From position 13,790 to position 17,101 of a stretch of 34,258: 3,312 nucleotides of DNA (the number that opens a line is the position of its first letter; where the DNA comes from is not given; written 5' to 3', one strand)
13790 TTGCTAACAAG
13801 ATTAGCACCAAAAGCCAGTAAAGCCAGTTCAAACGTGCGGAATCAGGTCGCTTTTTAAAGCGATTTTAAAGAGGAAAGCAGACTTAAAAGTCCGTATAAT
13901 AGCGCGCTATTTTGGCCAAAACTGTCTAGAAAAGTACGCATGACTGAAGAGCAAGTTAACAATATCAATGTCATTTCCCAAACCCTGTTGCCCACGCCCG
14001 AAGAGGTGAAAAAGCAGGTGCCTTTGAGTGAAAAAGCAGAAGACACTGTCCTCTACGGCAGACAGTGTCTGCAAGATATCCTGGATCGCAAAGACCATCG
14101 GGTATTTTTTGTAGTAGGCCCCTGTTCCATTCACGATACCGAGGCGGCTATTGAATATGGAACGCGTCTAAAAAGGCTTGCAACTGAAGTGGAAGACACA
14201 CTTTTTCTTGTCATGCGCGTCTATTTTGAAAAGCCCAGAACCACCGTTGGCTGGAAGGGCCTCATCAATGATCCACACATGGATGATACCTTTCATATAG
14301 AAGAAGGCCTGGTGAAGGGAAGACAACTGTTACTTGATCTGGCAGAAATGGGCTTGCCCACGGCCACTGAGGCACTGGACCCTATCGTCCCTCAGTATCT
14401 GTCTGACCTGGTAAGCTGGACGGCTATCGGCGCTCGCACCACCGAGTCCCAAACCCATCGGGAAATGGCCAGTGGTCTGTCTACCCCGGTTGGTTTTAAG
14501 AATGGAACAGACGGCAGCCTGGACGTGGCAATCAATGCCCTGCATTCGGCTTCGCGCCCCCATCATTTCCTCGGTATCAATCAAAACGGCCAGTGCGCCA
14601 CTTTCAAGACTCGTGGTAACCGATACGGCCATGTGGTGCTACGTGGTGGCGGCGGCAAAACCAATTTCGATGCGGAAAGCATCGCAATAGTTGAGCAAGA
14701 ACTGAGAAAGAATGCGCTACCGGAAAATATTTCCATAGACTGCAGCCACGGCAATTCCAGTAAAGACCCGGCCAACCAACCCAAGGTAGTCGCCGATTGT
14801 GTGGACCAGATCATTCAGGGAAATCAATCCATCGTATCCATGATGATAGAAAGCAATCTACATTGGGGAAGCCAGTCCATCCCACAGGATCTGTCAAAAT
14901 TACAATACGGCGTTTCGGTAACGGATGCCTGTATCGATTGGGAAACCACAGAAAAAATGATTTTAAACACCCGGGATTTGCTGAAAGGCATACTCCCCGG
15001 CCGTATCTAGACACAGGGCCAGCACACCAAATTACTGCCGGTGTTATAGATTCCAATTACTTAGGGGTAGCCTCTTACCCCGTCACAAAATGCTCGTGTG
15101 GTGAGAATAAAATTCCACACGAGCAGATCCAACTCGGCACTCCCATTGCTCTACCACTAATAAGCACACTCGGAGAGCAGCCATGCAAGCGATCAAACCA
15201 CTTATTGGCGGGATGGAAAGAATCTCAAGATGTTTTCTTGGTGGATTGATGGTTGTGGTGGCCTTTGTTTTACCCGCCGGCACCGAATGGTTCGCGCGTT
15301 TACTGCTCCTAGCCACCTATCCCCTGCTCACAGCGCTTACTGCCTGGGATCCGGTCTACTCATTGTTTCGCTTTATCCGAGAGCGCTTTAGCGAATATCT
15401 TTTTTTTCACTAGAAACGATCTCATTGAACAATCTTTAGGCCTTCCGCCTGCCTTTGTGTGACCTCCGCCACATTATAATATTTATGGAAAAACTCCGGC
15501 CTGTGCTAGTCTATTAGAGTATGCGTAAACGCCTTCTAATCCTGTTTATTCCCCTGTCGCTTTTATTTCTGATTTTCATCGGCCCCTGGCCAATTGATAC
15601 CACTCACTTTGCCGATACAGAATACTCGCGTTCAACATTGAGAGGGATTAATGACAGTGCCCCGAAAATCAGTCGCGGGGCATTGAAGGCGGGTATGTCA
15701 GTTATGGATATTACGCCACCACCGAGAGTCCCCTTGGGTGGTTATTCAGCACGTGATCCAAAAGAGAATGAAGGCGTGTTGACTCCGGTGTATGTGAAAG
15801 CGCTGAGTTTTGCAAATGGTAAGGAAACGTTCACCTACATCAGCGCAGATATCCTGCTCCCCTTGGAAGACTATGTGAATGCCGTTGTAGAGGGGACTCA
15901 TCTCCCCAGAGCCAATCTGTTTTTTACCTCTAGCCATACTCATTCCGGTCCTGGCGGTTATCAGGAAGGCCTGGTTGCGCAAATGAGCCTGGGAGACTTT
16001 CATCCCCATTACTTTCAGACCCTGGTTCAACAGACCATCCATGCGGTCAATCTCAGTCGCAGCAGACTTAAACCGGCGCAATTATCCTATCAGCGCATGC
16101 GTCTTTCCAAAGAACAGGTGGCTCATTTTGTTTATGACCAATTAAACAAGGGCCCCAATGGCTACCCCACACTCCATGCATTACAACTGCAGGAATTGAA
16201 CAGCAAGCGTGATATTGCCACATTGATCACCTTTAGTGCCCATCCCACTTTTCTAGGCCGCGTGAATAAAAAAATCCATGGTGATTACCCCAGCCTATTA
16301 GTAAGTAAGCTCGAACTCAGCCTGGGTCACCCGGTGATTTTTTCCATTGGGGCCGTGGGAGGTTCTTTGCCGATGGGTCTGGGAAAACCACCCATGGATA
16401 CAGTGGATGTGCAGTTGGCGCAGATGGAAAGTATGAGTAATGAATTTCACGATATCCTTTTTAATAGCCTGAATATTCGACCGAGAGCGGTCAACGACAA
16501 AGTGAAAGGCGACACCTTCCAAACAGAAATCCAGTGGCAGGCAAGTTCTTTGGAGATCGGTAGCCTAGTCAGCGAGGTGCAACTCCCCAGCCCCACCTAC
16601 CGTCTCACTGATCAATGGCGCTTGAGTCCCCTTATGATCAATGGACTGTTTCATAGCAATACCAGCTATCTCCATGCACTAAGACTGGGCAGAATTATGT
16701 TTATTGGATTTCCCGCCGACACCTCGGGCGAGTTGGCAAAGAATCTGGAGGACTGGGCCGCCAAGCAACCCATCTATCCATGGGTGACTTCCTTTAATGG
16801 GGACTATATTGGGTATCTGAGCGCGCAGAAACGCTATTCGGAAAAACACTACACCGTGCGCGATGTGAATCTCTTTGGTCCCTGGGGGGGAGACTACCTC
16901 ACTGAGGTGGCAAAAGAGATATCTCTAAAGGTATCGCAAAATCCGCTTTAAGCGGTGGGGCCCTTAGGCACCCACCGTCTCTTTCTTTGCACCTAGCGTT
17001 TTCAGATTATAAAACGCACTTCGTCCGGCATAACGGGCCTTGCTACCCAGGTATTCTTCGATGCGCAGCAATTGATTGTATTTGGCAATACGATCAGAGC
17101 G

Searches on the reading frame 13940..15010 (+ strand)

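Call 75: search_protein_families(library=pfam, proteins=[window:13940-15010:+], max_evalue=0.00001)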
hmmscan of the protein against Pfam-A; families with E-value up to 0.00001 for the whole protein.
window:13940-15010:+ (356 aa): 1 family
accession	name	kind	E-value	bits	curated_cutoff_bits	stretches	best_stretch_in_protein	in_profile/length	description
PF00793.26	DAHP_synth_1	-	4.1e-85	285.4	25.5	1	46-340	9-268/270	DAHP synthetase I family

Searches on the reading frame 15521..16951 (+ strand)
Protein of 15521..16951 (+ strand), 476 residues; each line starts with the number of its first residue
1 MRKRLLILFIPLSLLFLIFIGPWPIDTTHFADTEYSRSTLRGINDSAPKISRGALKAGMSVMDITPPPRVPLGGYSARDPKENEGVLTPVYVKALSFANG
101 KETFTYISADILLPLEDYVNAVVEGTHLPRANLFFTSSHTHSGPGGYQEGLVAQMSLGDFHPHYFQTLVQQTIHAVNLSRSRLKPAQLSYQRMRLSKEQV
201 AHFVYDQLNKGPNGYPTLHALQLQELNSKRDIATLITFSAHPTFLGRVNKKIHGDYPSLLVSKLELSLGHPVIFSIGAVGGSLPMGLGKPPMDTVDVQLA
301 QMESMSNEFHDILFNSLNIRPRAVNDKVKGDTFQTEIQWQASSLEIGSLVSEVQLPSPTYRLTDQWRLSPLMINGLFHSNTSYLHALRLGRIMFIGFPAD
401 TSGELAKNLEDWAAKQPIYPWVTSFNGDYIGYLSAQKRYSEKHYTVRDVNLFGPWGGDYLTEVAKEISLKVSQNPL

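Call 75: search_protein_families(library=pfam, proteins=[window:15521-16951:+], max_evalue=0.00001)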
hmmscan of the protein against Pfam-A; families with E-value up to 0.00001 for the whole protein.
window:15521-16951:+ (476 aa): 1 family
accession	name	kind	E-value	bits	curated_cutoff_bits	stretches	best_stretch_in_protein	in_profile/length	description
PF04734.18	Ceramidase_alk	-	4e-18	65.8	32.1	1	57-255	3-217/509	Neutral/alkaline non-lysosomal ceramidase, N-terminal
